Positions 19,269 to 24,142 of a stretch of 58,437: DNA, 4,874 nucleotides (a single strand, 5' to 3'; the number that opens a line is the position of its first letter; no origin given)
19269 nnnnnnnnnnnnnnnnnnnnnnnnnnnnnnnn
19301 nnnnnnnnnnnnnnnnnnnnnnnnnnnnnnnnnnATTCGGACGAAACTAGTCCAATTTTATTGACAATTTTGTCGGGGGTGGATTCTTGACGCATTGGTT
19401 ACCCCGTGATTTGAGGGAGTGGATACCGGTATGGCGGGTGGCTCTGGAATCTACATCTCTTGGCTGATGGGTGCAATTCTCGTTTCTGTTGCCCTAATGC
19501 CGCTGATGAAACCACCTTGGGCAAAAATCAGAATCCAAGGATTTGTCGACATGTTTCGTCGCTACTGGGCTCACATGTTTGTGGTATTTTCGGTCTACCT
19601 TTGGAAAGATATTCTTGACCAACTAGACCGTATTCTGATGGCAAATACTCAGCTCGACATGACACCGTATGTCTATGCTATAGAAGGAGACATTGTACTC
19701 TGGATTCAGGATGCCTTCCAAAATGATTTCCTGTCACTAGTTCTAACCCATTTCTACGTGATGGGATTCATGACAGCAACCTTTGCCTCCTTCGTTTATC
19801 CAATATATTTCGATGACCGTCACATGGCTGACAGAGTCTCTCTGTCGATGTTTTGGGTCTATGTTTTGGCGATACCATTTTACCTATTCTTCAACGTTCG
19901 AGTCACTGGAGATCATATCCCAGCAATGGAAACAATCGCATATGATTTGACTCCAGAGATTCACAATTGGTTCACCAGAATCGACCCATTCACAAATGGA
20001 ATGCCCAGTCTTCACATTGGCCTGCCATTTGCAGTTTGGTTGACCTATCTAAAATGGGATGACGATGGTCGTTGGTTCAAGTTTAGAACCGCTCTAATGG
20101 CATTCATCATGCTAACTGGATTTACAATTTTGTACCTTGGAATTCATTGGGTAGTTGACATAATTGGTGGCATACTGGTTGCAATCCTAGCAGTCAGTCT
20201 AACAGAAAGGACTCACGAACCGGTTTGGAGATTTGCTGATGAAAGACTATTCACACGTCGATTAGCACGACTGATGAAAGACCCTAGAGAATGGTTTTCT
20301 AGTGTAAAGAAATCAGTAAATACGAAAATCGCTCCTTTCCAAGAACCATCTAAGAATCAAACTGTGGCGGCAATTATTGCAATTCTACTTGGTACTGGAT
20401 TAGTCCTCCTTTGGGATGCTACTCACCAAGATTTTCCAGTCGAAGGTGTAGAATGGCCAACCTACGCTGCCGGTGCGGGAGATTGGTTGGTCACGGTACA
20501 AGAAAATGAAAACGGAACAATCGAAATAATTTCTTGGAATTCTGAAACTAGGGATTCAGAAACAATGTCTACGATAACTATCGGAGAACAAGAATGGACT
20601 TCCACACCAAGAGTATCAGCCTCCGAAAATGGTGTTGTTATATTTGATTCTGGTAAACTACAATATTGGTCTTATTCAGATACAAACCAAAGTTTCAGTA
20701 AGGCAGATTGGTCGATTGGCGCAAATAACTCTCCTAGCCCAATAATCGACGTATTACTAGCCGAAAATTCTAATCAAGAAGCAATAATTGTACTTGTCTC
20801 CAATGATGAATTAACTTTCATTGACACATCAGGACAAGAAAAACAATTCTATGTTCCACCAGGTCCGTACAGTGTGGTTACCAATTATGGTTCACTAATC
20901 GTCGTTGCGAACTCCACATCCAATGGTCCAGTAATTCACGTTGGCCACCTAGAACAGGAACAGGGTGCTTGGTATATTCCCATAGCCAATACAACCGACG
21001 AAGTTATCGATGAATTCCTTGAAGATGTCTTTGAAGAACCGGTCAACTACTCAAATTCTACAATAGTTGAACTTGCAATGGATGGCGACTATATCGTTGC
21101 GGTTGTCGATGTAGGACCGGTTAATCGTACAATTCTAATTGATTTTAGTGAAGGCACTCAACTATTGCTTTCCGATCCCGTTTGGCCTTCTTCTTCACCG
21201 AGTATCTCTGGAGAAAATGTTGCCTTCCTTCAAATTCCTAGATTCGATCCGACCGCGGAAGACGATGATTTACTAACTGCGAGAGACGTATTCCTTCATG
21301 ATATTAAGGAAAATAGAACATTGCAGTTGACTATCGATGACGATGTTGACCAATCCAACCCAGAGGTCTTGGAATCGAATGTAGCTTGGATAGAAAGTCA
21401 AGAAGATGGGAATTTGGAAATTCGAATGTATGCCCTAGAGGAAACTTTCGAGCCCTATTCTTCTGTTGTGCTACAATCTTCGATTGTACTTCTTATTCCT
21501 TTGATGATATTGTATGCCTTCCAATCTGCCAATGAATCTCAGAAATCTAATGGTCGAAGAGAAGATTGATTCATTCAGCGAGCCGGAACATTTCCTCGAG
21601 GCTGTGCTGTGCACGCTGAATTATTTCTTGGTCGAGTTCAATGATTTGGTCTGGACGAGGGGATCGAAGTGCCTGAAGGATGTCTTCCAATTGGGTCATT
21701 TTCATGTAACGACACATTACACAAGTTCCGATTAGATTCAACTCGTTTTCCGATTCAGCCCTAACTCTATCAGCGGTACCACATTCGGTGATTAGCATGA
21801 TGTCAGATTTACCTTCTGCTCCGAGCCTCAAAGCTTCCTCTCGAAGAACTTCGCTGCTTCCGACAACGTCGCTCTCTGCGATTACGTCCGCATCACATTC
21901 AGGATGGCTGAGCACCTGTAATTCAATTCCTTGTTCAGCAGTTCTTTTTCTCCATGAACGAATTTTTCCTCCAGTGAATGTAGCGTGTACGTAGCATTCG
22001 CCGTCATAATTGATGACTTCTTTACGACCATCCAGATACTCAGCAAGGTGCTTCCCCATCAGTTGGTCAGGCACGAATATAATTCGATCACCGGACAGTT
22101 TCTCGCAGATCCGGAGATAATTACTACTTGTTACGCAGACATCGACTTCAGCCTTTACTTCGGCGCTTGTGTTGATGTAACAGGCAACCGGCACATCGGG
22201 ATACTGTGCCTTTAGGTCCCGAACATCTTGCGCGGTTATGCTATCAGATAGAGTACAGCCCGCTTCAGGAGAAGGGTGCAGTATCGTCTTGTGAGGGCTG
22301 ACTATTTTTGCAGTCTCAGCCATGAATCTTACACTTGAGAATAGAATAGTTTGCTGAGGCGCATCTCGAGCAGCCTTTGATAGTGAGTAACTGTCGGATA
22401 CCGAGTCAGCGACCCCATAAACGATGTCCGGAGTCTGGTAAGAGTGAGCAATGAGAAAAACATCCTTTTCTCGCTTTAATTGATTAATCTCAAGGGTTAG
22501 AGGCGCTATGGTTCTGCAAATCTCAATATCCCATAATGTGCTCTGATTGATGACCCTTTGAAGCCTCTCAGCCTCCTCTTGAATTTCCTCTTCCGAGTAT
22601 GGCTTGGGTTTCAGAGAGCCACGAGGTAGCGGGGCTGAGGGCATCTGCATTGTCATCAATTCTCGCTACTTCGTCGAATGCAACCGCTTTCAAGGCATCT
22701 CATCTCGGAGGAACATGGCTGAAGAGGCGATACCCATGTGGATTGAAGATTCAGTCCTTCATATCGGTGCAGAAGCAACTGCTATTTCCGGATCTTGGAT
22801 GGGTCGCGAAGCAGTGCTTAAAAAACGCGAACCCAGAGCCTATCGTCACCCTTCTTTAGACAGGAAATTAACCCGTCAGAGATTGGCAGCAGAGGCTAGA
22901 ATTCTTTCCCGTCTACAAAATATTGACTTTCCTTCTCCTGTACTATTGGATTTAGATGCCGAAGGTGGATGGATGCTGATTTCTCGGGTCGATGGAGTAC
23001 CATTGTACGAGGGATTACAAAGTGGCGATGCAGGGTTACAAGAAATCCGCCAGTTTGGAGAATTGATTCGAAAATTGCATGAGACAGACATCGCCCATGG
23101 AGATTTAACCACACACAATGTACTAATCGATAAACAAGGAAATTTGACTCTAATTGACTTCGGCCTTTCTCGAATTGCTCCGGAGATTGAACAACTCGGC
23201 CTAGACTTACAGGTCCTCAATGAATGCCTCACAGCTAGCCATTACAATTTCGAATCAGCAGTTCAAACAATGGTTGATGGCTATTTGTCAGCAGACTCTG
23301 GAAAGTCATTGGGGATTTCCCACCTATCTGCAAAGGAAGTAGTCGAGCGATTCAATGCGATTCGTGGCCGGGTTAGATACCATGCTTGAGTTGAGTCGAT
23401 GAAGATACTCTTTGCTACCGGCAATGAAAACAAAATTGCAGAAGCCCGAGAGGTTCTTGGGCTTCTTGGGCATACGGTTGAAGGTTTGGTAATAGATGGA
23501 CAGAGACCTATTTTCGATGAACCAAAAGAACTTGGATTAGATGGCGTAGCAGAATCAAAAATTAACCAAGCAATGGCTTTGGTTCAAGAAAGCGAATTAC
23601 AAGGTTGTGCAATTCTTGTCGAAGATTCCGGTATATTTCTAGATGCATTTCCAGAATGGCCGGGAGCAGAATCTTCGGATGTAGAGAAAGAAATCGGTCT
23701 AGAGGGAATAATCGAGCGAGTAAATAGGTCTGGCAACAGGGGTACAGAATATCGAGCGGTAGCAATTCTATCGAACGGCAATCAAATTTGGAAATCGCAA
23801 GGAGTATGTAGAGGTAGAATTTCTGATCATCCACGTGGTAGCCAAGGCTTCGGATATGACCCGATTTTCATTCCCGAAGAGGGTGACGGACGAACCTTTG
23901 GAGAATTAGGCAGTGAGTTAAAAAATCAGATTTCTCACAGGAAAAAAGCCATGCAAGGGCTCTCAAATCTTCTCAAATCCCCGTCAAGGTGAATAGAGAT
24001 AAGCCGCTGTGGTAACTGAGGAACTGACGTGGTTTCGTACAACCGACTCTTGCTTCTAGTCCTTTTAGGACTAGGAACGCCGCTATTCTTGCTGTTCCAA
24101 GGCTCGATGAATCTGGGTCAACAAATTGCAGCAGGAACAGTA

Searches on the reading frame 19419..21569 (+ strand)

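Call 19: search_protein_families(library=pfam, proteins=[window:19419-21569:+], max_evalue=0.0001)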
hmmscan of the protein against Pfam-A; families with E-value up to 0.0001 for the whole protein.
window:19419-21569:+ (716 aa): 2 families
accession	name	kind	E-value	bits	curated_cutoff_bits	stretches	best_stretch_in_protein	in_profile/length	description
PF14378.12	PAP2_3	-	7.7e-10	39.3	27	1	93-260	15-189/190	PAP2 superfamily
PF01569.27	PAP2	-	3.6e-07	30.4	27.2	1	187-262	47-121/130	PAP2 superfamily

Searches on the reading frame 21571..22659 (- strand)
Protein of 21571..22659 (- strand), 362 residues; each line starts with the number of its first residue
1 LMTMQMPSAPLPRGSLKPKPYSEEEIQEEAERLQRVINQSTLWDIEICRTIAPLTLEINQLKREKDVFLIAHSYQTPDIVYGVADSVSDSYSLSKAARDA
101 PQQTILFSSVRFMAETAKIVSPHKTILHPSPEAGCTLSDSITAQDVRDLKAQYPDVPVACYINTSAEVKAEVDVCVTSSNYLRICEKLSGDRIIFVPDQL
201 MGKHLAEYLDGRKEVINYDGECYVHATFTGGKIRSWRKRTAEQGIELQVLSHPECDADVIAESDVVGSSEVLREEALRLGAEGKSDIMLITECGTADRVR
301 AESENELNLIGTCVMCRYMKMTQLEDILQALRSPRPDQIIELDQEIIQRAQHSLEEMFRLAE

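Call 19: search_protein_families(library=pfam, proteins=[window:21571-22659:-], max_evalue=0.0001)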
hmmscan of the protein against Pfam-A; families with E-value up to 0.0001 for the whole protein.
window:21571-22659:- (362 aa): 1 family
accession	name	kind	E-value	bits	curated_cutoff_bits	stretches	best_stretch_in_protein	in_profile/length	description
PF02445.21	NadA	-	1.5e-87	293.9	27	1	57-358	2-294/295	Quinolinate synthetase A protein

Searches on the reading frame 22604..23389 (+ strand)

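Call 19: search_protein_families(library=pfam, proteins=[window:22604-23389:+], max_evalue=0.0001)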
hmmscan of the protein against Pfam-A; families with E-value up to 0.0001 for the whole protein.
window:22604-23389:+ (261 aa): 5 families
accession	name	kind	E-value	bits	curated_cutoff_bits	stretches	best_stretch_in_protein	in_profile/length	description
PF01636.29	APH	-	2e-12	47.8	23.2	1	86-162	31-111/239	Phosphotransferase enzyme family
PF00069.31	Pkinase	-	4.3e-08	33.3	31.7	1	149-195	105-151/263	Protein kinase domain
PF06293.20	Kdo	-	5.3e-08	33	21.3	1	85-187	49-167/207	Lipopolysaccharide kinase (Kdo/WaaP) family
PF01163.29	RIO1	-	9.5e-08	32.3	22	1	79-187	40-149/187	RIO domain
PF07714.23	PK_Tyr_Ser-Thr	-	2.2e-05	24.4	23.1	1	149-192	109-152/258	Protein tyrosine and serine/threonine kinase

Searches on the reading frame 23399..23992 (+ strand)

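Call 19: search_protein_families(library=pfam, proteins=[window:23399-23992:+], max_evalue=0.0001)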
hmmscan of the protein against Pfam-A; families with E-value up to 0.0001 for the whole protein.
window:23399-23992:+ (197 aa): 1 family
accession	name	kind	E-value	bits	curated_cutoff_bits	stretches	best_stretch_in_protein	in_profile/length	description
PF01725.21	Ham1p_like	-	2.2e-39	135.7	22.5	1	3-189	1-184/186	Ham1 family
